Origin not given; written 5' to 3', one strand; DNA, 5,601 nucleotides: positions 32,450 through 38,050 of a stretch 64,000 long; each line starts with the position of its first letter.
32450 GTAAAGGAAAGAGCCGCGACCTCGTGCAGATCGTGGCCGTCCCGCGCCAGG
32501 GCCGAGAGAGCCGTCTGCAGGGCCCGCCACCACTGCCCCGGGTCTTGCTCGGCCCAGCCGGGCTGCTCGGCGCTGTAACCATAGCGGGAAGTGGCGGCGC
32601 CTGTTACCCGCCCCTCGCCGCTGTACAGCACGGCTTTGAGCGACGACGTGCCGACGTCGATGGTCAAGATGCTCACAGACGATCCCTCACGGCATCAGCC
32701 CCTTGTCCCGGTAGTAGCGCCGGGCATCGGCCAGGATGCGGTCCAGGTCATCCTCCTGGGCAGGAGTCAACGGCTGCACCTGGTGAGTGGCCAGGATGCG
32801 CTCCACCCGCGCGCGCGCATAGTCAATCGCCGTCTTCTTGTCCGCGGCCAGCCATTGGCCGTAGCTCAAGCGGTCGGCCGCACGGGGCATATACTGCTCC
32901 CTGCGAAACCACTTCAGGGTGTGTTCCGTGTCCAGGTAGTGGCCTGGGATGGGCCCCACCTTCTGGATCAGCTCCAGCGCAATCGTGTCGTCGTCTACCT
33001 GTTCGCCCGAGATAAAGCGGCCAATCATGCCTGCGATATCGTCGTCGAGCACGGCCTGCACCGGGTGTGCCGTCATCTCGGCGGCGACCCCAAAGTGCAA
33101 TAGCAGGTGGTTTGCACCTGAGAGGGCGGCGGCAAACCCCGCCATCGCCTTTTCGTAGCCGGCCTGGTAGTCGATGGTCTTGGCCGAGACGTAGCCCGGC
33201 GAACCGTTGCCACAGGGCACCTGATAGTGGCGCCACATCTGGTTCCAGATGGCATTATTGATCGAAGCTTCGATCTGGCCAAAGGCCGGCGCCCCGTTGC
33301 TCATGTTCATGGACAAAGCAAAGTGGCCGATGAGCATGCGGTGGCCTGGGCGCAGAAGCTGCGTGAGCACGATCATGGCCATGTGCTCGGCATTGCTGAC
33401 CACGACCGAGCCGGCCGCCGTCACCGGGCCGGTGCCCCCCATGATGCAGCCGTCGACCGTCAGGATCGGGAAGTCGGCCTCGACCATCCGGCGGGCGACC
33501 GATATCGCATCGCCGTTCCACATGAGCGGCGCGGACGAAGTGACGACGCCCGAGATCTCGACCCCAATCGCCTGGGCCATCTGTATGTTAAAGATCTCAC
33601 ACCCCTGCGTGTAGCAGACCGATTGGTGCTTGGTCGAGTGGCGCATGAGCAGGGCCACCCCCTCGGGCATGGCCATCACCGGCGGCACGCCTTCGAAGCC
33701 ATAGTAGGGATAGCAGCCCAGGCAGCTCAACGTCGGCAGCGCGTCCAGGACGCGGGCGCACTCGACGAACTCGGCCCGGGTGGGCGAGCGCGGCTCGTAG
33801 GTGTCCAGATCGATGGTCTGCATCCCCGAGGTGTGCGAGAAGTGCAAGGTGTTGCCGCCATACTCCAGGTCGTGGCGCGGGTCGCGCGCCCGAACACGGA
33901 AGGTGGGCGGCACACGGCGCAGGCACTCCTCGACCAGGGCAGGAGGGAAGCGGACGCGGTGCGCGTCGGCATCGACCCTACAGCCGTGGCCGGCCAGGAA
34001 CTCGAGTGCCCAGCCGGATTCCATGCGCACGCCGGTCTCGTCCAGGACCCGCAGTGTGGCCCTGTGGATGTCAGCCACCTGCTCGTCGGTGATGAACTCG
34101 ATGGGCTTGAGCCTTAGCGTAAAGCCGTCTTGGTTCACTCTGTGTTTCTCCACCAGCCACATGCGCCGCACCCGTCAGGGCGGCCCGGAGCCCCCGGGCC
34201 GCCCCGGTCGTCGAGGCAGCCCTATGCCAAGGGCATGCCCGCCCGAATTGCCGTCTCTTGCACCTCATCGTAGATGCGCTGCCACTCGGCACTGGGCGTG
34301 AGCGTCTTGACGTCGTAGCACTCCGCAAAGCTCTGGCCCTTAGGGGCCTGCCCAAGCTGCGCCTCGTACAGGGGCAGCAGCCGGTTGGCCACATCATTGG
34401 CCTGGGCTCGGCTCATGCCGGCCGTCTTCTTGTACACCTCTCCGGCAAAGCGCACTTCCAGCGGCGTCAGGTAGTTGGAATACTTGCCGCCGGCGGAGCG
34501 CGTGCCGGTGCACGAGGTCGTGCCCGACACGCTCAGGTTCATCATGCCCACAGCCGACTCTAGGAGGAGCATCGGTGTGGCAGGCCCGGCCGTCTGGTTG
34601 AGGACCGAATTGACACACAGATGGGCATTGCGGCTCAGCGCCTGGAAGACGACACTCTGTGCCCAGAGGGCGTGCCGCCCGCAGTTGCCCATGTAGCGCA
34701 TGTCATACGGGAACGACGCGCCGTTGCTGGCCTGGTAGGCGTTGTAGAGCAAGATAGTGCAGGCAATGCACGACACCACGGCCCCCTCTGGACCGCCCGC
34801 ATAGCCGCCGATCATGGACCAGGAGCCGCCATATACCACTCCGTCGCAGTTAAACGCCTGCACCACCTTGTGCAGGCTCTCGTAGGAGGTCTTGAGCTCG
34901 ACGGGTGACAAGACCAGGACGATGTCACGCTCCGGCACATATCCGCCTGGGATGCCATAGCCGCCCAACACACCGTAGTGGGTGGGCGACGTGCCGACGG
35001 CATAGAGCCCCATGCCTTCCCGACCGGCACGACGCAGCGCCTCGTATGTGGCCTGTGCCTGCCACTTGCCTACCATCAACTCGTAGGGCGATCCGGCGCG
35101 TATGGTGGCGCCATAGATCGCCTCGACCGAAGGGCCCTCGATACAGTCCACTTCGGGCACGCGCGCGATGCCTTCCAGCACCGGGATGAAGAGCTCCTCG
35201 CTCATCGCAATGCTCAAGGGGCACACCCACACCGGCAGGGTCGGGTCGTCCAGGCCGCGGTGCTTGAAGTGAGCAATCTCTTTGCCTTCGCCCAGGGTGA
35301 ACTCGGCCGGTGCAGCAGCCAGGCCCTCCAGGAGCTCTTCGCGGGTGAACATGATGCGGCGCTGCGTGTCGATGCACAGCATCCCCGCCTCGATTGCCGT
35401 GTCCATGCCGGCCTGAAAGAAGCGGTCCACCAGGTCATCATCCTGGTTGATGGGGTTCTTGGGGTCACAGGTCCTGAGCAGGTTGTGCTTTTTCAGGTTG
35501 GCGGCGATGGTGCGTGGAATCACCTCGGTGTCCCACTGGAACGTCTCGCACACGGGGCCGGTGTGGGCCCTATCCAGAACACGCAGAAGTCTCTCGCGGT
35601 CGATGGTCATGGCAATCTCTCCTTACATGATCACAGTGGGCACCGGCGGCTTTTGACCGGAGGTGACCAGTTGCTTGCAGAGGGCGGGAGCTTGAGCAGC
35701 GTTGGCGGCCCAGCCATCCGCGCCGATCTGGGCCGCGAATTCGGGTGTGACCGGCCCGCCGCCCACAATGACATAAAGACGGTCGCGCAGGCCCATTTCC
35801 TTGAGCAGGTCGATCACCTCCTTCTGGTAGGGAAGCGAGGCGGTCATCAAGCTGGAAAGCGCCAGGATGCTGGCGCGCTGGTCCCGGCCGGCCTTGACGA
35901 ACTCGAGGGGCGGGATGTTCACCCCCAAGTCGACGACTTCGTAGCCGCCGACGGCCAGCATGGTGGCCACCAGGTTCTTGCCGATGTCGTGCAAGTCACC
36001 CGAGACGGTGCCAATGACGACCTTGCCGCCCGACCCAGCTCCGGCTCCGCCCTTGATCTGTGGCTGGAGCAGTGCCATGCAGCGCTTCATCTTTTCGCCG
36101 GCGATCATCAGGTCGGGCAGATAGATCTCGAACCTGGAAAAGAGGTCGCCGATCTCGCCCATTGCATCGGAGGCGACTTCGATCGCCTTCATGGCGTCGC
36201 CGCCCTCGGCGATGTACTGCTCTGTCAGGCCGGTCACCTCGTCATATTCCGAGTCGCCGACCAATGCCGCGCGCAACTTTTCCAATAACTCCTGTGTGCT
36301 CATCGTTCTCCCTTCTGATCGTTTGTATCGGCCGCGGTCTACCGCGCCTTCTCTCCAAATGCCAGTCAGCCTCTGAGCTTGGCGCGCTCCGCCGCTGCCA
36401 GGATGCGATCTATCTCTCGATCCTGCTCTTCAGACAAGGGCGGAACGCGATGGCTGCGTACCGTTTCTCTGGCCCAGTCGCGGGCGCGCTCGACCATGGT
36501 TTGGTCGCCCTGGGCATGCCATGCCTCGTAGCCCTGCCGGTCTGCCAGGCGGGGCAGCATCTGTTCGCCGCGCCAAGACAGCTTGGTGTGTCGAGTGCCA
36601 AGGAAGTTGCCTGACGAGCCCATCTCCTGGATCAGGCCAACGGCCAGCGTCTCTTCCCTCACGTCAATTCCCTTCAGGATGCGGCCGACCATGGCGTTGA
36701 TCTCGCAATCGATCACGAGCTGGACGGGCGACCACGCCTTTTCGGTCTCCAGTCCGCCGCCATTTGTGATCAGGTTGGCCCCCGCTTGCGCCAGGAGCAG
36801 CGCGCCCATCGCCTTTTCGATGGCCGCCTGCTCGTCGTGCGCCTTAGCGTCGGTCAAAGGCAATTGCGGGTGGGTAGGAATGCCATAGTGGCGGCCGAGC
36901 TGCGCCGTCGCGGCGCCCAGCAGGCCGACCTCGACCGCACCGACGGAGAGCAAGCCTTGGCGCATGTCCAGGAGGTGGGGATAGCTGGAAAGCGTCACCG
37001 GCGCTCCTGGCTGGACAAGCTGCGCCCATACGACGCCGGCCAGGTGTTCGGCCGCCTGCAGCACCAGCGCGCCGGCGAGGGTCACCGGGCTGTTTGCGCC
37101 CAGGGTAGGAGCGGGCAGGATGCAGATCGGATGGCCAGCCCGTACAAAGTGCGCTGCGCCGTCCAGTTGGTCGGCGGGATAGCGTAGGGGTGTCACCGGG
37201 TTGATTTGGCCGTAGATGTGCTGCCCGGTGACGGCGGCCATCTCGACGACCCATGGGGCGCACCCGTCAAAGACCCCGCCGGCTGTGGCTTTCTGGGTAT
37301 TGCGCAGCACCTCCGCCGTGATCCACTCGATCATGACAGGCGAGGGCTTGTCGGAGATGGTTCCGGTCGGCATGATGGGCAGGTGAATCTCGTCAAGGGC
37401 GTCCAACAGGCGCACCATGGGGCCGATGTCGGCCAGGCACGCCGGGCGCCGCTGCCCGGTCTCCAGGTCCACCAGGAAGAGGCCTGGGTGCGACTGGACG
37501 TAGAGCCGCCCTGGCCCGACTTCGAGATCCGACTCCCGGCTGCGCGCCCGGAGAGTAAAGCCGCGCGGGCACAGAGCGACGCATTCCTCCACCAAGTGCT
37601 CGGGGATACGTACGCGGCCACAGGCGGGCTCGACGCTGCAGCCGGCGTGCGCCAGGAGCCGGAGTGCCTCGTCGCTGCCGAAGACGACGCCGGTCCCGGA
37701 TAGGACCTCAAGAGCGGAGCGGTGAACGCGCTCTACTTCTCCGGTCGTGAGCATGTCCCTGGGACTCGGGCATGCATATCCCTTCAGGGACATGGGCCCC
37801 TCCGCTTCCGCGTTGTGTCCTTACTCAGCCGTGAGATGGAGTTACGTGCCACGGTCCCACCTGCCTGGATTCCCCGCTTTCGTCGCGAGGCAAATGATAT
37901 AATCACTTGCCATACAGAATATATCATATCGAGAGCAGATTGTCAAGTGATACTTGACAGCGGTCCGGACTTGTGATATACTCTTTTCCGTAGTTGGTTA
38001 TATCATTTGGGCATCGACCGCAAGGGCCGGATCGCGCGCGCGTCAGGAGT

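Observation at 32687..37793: MtmB-family homolog lacking the amber (pyrrolysine) codon, embedded between two non-Pyl MttB-family genes and a corrinoid protein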

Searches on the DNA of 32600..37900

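Call 95: search_rna_families(source=window, start=32600, end=37900, threshold=evalue, max_evalue=1, show_alignments=3)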
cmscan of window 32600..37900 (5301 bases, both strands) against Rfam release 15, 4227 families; matches with E-value up to 1: 1.
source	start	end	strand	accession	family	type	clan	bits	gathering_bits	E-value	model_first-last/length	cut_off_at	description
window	36755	36857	-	RF02510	PYLIS_3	Cis-reg;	-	38.9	38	1.4e-05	1-100/100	no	Pyrrolysine insertion sequence mttB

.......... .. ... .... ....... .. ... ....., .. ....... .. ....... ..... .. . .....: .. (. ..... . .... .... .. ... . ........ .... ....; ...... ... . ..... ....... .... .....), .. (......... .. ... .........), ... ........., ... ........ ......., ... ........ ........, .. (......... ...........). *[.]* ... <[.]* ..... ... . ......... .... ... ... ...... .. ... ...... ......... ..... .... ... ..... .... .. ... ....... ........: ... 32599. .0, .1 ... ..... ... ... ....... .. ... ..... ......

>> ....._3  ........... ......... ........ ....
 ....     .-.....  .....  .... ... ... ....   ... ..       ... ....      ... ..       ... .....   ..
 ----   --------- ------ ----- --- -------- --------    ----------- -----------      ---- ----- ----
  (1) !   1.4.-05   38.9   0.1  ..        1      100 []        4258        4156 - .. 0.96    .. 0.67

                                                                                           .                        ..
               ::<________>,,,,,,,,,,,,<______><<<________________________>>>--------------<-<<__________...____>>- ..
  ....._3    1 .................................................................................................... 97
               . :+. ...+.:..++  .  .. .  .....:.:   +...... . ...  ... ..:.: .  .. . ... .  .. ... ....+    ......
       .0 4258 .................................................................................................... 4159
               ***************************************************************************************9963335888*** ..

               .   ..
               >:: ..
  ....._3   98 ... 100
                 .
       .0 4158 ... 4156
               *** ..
